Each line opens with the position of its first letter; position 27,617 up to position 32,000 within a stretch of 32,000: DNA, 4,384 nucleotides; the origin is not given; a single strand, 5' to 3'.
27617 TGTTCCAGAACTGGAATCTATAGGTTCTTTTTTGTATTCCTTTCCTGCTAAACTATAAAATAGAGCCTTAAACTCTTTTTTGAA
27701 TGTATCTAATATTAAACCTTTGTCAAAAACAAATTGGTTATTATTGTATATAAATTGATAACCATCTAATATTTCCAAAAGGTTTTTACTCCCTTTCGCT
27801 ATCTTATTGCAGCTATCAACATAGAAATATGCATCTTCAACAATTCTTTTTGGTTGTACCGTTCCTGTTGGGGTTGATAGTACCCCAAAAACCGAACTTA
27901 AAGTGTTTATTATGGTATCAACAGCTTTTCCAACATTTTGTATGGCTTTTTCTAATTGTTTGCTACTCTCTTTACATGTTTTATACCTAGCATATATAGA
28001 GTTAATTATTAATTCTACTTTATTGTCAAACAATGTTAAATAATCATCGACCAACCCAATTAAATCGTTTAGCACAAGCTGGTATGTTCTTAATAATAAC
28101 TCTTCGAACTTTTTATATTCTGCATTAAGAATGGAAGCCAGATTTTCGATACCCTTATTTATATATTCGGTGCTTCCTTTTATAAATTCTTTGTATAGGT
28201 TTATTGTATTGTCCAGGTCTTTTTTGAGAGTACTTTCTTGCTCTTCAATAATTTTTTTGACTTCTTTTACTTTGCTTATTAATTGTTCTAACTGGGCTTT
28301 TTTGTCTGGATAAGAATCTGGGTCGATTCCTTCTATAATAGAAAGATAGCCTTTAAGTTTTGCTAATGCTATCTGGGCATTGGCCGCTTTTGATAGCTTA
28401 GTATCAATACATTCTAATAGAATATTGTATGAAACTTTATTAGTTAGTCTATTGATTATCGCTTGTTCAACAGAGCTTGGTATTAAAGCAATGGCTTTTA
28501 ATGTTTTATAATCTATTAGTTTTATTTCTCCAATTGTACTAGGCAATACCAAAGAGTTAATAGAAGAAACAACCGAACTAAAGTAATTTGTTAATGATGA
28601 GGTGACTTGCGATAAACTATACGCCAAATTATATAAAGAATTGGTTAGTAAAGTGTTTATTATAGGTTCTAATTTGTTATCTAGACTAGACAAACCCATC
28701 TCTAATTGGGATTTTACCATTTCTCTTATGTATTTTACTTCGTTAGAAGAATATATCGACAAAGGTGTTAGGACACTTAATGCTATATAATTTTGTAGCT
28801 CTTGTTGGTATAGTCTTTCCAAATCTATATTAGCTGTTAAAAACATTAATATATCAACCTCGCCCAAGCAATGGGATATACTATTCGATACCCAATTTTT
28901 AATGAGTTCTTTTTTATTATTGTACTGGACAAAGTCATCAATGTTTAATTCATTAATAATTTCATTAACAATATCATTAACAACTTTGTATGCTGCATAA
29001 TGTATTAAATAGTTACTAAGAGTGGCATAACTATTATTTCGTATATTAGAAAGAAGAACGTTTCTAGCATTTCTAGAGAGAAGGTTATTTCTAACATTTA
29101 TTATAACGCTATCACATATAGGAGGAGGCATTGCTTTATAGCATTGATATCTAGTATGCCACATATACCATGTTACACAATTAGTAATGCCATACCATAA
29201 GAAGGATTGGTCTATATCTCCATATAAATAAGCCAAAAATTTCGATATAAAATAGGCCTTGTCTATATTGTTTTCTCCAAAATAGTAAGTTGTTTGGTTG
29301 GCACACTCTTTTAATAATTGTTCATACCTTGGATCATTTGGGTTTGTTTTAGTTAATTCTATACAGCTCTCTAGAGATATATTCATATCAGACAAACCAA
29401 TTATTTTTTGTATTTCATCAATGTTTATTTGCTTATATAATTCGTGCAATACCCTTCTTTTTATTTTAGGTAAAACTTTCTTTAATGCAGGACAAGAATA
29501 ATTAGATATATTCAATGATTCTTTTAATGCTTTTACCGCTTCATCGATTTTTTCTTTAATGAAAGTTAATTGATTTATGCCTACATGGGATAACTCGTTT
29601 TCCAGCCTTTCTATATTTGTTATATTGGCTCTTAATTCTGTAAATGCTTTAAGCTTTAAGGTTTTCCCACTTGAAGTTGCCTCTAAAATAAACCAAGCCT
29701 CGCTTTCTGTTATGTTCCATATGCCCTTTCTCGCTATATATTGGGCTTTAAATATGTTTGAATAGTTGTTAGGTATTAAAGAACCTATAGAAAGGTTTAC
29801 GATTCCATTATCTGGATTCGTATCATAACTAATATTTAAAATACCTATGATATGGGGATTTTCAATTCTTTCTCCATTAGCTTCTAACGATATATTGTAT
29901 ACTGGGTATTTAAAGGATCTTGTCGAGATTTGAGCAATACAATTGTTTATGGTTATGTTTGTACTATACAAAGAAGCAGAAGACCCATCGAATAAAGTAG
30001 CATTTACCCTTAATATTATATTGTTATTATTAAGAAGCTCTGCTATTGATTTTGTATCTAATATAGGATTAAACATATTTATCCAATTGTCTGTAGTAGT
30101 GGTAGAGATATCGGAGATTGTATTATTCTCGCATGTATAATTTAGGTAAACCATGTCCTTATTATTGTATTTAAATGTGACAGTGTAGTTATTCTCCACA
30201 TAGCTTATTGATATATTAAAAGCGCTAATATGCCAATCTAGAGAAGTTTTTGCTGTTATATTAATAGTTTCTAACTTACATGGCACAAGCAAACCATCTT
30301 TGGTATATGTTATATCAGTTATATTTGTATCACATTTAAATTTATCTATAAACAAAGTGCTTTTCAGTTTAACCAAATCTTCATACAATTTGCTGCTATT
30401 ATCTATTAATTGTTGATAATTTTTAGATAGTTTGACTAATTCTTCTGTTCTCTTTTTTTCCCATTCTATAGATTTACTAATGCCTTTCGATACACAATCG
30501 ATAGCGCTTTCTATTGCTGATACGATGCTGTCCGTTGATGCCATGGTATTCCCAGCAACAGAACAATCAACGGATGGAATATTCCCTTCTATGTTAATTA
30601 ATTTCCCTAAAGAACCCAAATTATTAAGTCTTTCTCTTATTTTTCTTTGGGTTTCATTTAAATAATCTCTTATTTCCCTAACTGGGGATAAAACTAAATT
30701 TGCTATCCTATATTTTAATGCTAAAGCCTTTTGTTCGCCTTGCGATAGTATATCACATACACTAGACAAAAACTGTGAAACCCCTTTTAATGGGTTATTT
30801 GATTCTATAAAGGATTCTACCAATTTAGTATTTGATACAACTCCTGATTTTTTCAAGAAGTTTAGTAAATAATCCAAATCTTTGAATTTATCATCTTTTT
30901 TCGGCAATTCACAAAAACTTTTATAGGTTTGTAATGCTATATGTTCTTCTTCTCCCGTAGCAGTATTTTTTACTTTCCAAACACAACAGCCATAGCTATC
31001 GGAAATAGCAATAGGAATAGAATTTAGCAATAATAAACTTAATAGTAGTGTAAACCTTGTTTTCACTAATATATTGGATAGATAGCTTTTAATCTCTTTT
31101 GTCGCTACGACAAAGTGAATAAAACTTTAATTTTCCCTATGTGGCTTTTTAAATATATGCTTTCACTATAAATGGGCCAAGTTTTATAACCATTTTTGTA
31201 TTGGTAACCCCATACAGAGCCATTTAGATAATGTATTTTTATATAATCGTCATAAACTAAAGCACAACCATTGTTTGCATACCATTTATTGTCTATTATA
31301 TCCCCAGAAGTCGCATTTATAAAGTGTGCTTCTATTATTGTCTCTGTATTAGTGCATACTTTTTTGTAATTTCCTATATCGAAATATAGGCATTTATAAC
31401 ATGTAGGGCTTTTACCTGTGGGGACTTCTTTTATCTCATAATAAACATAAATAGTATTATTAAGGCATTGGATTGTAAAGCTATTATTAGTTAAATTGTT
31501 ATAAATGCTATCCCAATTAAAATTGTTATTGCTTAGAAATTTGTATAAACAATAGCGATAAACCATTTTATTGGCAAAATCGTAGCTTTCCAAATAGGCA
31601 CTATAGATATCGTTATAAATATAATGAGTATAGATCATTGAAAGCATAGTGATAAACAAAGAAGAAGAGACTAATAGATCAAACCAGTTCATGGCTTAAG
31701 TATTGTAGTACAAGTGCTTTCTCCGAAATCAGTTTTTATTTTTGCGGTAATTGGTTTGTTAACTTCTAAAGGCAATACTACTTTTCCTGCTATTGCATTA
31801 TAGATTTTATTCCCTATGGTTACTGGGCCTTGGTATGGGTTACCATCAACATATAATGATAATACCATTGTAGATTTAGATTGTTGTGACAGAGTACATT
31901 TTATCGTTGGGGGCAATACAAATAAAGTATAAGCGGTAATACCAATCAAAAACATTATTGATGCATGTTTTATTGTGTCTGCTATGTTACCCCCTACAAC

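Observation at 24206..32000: Co-oriented cluster around a 2197-aa orphan exported protein: candidate undescribed cell-surface or host-contact system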

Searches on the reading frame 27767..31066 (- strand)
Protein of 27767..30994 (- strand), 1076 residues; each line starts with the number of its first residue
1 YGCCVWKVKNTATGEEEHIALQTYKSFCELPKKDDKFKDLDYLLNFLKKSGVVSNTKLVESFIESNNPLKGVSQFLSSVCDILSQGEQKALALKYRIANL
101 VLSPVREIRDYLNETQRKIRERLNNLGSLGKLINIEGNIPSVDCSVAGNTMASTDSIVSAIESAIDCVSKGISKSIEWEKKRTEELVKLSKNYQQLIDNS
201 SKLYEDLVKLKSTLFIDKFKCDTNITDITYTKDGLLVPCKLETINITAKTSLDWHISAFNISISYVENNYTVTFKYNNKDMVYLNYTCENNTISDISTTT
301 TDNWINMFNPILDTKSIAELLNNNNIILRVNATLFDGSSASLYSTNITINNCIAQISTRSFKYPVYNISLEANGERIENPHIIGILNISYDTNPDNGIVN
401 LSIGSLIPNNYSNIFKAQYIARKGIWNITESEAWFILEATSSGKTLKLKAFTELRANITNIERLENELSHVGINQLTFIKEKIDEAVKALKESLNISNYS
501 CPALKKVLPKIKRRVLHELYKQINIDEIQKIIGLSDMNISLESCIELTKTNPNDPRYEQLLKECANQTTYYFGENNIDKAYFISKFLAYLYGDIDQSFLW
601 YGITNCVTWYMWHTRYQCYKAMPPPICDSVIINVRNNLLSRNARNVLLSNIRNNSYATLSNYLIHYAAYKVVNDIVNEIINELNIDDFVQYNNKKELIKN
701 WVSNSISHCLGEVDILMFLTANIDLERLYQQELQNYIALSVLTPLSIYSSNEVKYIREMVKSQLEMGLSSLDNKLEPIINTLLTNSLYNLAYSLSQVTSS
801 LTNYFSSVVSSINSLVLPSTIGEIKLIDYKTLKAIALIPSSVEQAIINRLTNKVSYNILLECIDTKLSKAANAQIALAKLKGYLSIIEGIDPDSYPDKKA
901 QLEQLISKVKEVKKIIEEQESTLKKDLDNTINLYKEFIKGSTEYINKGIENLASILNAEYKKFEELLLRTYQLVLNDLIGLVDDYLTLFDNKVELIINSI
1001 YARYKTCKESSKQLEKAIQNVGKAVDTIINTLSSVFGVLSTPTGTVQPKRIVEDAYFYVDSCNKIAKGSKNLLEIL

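Call 44: find_homologous_proteins(query=window:28067-31066:-, max_evalue=0.001)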
Query window:28067-31066:- (1000 aa): 1 proteins with E <= 0.001 among 8000 candidates.
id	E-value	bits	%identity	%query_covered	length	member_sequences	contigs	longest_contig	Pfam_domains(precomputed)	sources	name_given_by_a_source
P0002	0.0e+0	1359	99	63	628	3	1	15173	-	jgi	-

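Call 76: predict_structure(protein=window:27767-30994:-)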
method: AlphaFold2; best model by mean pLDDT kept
length: 1076 residues; sequences in the alignment: 1
mean_pLDDT: 35.9   pTM: 0.24
mean pLDDT of the five models: 35.9, 31.3, 30.2, 27.5, 26.8
residues with pLDDT >= 90: 0; 70-90: 1; 50-70: 98; < 50: 977
segments of 3 or more residues with pLDDT < 50: 1-223, 225-487, 489-880, 930-1002, 1032-1041, 1043-1048
pLDDT, mean of each block of 10 residues (from residue 1): 36 38 35 37 40 40 40 39 35 31 32 36 34 24 28 35 34 34 37 36 33 27 33 27 25 27 29 30 29 30 31 33 32 29 28 29 28 29 27 28 24 25 27 30 32 37 39 39 46 40 38 41 42 39 41 41 37 37 40 37 37 38 34 35 32 29 31 32 30 31 28 27 29 30 29 33 32 32 32 29 29 25 30 32 35 33 34 43 56 61 60 61 52 40 37 37 38 37 38 44 55 60 55 43 44 54 55 45
secondary structure, 60 per line:
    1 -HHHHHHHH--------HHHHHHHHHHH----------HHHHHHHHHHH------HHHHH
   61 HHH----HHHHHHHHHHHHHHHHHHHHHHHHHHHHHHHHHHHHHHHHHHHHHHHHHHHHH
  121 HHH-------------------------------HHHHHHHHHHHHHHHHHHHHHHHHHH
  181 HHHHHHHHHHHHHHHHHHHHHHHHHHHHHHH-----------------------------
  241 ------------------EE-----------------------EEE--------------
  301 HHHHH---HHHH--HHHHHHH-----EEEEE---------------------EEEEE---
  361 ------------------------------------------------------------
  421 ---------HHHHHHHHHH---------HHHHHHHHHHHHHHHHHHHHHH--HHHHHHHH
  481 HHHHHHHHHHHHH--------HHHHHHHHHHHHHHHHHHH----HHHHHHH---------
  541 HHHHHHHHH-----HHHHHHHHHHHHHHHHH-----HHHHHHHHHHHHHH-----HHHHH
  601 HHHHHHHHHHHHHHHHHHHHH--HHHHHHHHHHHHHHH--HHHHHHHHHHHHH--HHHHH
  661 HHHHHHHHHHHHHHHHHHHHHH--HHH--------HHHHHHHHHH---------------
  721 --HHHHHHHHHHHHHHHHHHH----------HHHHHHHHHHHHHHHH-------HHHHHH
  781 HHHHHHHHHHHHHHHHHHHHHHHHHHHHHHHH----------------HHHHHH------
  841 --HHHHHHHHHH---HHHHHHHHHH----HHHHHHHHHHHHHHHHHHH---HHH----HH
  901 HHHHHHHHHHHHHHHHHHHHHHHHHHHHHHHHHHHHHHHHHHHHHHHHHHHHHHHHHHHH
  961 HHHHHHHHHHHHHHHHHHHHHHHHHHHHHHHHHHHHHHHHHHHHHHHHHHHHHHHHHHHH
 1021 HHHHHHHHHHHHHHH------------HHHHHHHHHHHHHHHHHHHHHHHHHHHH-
elements in order (helices of 4 or more, strands of 3 or more residues): H2-9 H18-28 H39-49 H56-63 H68-123 H155-211 E284-286 H301-305 H309-312 H315-321 E327-331 E353-357 H430-439 H449-470 H473-493 H502-520 H525-531 H541-549 H555-571 H577-590 H596-621 H624-638 H641-653 H656-682 H696-705 H723-741 H752-767 H775-812 H829-834 H843-852 H856-865 H870-888 H899-1035 H1048-1075

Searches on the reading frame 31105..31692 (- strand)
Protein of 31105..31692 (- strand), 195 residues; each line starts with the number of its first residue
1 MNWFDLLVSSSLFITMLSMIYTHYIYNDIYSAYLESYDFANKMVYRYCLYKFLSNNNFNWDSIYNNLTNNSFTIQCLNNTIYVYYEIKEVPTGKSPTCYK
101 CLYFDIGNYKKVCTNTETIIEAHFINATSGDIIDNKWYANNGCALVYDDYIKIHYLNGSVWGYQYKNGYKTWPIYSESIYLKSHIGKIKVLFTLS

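Call 6: search_protein_families(library=pfam, proteins=[window:31105-31692:-], max_evalue=1)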
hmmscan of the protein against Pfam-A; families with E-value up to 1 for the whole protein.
window:31105-31692:- (195 aa): 1 family
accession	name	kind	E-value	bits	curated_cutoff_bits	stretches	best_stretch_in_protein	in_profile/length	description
PF17344.7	DUF5374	-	0.062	13.4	25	1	71-85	19-33/40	Family of unknown function (DUF5374)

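Call 27: search_protein_families(library=ncbifam, proteins=[window:31105-31692:-], max_evalue=0.1)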
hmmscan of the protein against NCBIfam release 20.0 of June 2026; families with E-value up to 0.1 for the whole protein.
window:31105-31692:- (195 aa): 0 families

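Call 40: search_solved_structures(query=A1, max_evalue=10)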
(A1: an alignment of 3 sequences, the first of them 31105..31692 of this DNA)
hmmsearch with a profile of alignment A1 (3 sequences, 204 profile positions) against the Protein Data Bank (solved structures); distinct sequences matched with E-value up to 10: 4.
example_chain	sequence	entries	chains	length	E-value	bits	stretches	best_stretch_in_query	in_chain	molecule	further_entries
8f9o_A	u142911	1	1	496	0.11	15.2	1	153-198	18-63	Sialic acid acetylesterase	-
8f9p_A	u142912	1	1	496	0.11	15.2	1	153-198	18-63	Sialic acid acetylesterase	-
8rey_M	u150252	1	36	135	0.59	12.8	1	95-185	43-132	Flagellin-like protein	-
3j2u_K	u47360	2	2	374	1.5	11.5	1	28-77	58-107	Kinesin-like protein Klp10A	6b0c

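Call 42: search_solved_structures(query=A1, max_evalue=10, show_alignments=3)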
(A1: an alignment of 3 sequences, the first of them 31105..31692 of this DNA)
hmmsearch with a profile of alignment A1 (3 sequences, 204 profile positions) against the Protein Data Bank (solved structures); distinct sequences matched with E-value up to 10: 4.
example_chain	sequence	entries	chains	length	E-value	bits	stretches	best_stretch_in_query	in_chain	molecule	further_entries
8f9o_A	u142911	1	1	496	0.11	15.2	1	153-198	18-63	Sialic acid acetylesterase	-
8f9p_A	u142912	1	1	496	0.11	15.2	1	153-198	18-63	Sialic acid acetylesterase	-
8rey_M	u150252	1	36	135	0.59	12.8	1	95-185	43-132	Flagellin-like protein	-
3j2u_K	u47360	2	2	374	1.5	11.5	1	28-77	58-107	Kinesin-like protein Klp10A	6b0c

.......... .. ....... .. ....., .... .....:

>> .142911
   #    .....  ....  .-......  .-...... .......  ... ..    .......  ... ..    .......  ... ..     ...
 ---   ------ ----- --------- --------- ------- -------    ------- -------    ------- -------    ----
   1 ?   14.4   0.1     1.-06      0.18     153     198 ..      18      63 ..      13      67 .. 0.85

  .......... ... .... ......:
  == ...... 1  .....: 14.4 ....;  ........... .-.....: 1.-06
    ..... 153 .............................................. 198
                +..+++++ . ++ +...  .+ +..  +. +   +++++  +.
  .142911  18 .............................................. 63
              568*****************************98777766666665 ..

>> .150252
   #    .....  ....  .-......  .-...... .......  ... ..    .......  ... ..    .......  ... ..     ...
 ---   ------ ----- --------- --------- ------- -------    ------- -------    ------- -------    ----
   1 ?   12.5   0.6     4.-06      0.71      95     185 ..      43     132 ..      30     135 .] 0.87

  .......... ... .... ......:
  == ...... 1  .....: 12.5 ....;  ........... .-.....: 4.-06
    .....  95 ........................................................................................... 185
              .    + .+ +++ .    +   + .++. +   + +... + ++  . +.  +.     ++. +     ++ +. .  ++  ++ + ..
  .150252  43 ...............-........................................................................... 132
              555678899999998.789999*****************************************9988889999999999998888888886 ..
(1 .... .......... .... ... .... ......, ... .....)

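Call 43: find_related_loci(query=A1, collection=genome_contigs, flank=10000)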
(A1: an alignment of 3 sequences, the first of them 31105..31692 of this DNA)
Query A1 (195 aa) in genome_contigs; peptide patterns used: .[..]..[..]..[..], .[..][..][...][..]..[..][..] (x = any residue, [..] = any of these).
184 stretches matched a pattern, but none encodes a relative of the query by tblastn (E <= 1e-3).

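Call 53: find_related_loci(query=A1, collection=metagenome_contigs, flank=10000)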
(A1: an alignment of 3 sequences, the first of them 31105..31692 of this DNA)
Query A1 (195 aa) in metagenome_contigs; peptide patterns used: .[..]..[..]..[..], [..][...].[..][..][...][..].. (x = any residue, [..] = any of these).
600 stretches matched a pattern, but none encodes a relative of the query by tblastn (E <= 1e-3).

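Call 77: search_protein_families(library=phrogs, proteins=[window:31105-31692:-], max_evalue=0.1)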
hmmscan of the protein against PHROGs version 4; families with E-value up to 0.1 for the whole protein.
window:31105-31692:- (195 aa): 0 families

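Call 78: search_protein_families(library=padloc, proteins=[window:31105-31692:-], max_evalue=0.1)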
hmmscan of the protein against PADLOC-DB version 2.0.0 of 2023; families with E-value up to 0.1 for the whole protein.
window:31105-31692:- (195 aa): 0 families

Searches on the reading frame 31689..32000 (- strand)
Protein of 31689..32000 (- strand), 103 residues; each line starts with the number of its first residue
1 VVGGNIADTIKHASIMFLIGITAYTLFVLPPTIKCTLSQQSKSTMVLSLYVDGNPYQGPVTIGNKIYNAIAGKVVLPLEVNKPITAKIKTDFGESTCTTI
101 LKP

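Call 6: search_protein_families(library=pfam, proteins=[window:31689-32000:-], max_evalue=1)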
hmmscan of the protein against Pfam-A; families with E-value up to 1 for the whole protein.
window:31689-32000:- (103 aa): 1 family
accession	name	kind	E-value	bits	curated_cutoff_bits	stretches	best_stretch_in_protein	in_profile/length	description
PF18034.6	Bac_GH3_C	-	0.17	12.2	27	1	35-64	48-77/137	Bacterial Glycosyl hydrolase family 3 C-terminal domain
